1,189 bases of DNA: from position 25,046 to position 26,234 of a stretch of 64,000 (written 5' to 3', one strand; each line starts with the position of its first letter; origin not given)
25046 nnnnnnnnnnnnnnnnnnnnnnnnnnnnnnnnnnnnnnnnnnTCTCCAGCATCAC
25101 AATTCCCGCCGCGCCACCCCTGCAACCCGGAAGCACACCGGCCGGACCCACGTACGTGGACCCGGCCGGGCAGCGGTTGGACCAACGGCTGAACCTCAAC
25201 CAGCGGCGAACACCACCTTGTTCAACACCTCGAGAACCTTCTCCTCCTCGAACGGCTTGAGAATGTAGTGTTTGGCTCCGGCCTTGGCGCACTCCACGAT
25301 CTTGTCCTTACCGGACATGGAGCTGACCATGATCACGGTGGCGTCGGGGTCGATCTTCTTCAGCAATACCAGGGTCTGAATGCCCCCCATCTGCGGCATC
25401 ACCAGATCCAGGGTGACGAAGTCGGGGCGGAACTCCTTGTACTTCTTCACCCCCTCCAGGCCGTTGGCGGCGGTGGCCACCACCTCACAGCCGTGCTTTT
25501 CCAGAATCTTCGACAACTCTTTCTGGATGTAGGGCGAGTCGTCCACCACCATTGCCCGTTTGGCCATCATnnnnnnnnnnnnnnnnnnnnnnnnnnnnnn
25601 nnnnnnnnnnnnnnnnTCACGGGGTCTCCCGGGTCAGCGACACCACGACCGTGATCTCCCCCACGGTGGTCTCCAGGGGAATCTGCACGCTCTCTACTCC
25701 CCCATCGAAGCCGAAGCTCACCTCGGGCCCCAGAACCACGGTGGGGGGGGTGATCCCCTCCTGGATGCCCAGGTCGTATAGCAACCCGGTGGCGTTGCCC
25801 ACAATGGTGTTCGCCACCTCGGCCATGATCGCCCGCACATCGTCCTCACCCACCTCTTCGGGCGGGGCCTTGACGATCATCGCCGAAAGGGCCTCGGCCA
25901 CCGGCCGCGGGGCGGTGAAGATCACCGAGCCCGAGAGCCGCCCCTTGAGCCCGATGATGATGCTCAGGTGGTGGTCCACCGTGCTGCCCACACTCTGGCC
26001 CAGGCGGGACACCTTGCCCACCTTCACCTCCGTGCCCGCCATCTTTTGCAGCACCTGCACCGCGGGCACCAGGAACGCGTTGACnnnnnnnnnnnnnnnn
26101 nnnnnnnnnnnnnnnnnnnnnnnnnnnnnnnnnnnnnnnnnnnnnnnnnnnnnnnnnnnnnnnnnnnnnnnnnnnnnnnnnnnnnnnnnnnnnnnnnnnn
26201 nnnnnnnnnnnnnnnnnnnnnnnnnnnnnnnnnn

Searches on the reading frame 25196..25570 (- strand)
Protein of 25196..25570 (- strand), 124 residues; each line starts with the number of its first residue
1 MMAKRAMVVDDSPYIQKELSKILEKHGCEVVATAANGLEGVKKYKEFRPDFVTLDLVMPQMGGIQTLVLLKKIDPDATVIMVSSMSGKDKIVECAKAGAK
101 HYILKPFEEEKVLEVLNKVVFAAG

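Call 3: search_protein_families(library=pfam, proteins=[window:25196-25570:-], max_evalue=0.01)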
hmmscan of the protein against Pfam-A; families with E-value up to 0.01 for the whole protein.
window:25196-25570:- (124 aa): 1 family
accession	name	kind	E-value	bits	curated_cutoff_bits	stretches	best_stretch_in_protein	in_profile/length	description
PF00072.30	Response_reg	-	4.5e-28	98.1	30.2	1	7-116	2-110/111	Response regulator receiver domain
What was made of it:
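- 25196..25570 (-): Single-domain CheY. PF00072 (call 3).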

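Call 21: search_protein_families(library=ncbifam, proteins=[window:25196-25570:-], max_evalue=10)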
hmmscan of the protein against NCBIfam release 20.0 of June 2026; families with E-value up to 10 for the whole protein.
window:25196-25570:- (124 aa): 103 families (the best 25 are shown)
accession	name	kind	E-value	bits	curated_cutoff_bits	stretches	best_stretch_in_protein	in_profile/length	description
NF041367.1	CheY_Halo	equivalog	4.3e-30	104.4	200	1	7-120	2-114/114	chemotaxis protein CheY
NF001965.0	PRK00742.1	subfamily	6.5e-24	84.8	293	1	2-110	2-112/357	chemotaxis-specific protein-glutamate methyltransferase CheB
NF007935.0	PRK10651.1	equivalog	4.4e-23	81.6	250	1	5-120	8-124/216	two-component system response regulator NarL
NF008469.0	PRK11361.1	equivalog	1.9e-19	69.8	714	1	3-113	4-113/461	acetoacetate metabolism transcriptional regulator AtoC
NF052445.1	RespRegMctR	equivalog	3e-18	66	300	1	5-120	3-119/205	two-component system response regulator MctR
NF045717.1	DVU0259_DivK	exception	3.7e-18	65.8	160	1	2-119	1-115/117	DVU0259 family response regulator domain-containing protein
NF045505.1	RR_RssB_Pseudo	equivalog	1.3e-17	63.9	700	1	6-114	8-115/394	two-component system response regulator RssB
NF040689.1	MtrAB_MtrA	equivalog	1.4e-16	60.6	300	1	7-113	2-106/219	MtrAB system response regulator MtrA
NF009206.0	PRK12555.1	subfamily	1.4e-16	60.4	342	1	6-109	3-108/340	chemotaxis-specific protein-glutamate methyltransferase CheB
TIGR02875.1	spore_0_A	equivalog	4.4e-16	58.9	200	1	6-115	5-117/262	sporulation transcription factor Spo0A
NF041733.1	resp_reg_CseB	equivalog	8.4e-16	58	350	1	7-111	4-106/228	two-component system response regulator CseB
NF008677.0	PRK11697.1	equivalog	1e-15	57.7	246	1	5-119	3-115/238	two-component system response regulator BtsR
NF045944.1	ResRegRpaBCyano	equivalog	1.6e-15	57.1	330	1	7-111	1-103/229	response regulator transcription factor RpaB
NF007969.0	PRK10693.1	equivalog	2.6e-15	56.3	329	1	2-111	6-114/337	two-component system response regulator RssB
NF007708.0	PRK10403.1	equivalog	5.7e-15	55.3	343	1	5-118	8-122/215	nitrate/nitrite response regulator protein NarP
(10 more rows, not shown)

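Call 26: search_solved_structures(query=window:25196-25570:-, max_evalue=1e-15, show_alignments=2)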
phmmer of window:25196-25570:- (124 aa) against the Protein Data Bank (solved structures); distinct sequences matched with E-value up to 1e-15: 14.
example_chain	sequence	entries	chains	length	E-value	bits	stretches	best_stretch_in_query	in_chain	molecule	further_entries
6er7_A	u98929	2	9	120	1.6e-32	115.2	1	5-120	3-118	120aa long hypothetical chemotaxis protein (CheY)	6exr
4iga_A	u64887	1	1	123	3.5e-32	114.1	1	2-119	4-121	Chemotaxis protein CheY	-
1tmy_A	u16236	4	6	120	4.7e-32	113.7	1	2-119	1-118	CHEY PROTEIN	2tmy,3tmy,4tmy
1u0s_Y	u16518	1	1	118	1.4e-31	112.2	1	4-119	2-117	Chemotaxis protein cheY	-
4qyw_A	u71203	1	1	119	1.8e-30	108.6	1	4-119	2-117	Chemotaxis protein CheY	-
6c40_B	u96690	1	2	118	3.6e-30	107.6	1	4-119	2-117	Chemotaxis protein CheY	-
9rhz_C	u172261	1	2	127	2.7e-28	101.6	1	4-118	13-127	Chemotaxis protein CheY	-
8q52_A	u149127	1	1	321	1.4e-25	92.8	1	4-108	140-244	Leucine-specific-binding protein,Chemotaxis protein CheY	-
6ekg_Y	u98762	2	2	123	2.5e-22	82.3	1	5-119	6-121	Chemotaxis protein CheY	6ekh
7od9_B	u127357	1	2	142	3.3e-22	81.9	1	5-119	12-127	Response regulator receiver protein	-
9xzo_A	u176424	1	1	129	4e-22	81.7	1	5-120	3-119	De novo protein M1X0B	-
3hzh_A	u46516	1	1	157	2e-21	79.4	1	6-116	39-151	Chemotaxis response regulator (CheY-3)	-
3cwo_X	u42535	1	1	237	8.6e-19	70.9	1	30-106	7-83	beta/alpha-barrel protein based on 1THF and 1TMY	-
2lle_A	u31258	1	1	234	1.9e-18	69.8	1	30-106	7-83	Chemotaxis protein CheY, Imidazole glycerol phosphate synthase subunit HisF chimera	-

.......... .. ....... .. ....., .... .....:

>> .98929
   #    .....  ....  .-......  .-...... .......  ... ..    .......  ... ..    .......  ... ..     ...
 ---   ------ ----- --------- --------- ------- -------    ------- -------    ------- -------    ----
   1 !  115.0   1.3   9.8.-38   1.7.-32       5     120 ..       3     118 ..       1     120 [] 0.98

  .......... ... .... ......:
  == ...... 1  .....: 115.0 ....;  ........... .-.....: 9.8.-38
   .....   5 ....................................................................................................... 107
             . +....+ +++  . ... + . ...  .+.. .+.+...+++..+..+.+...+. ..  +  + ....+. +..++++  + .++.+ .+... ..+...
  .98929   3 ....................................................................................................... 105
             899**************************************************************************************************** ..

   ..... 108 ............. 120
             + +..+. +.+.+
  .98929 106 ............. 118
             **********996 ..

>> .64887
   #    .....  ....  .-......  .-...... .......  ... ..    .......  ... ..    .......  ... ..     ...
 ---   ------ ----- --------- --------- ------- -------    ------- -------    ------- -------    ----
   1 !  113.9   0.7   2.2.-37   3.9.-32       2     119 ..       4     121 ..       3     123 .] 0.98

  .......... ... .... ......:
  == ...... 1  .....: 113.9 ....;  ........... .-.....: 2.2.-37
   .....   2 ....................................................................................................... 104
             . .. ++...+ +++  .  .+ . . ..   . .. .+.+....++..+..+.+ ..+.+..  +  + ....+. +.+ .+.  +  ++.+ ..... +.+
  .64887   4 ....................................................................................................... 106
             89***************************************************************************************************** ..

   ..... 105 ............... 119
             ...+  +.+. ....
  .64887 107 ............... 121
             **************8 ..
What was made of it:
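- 25196..25570 (-): Best PDB matches are chemotaxis CheYs of P. horikoshii and T. maritima (call 26).
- Closest known: FliM / FliY N-terminal EIDAL. Same: Encoded next to a chemotaxis-type CheY (calls 3, 26).
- Closest known: Archaeal CheF. Same: The window CheY's best PDB match is an archaeal CheY (call 26).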

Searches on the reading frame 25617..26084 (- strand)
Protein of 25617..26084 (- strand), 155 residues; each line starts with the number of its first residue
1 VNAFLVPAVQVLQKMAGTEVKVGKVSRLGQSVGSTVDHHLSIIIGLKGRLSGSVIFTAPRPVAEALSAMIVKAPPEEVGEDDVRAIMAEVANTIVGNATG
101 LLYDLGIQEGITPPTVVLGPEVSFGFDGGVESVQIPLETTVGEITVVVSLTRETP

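Call 3: search_protein_families(library=pfam, proteins=[window:25617-26084:-], max_evalue=0.01)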
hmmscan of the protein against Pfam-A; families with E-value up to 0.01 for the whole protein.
window:25617-26084:- (155 aa): 1 family
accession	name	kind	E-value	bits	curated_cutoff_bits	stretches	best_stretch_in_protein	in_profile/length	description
PF13690.11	CheX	-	5.9e-16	58.8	27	1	41-137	2-93/94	Chemotaxis phosphatase CheX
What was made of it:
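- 25617..26084 (-): CheX-like CheY-P phosphatase. PF13690 at 58.8 bits (call 3).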

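Call 21: search_protein_families(library=ncbifam, proteins=[window:25617-26084:-], max_evalue=10)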
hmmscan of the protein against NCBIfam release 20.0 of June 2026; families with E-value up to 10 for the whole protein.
window:25617-26084:- (155 aa): 1 family
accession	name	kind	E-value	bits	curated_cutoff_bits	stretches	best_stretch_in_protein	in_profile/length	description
NF041094.1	CheX_Thtogales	equivalog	2.3e-15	56.7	280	1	1-140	6-142/152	CheY-P phosphatase CheX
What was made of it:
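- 25617..26084 (-): NF041094 hit below its cut-off (call 21).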
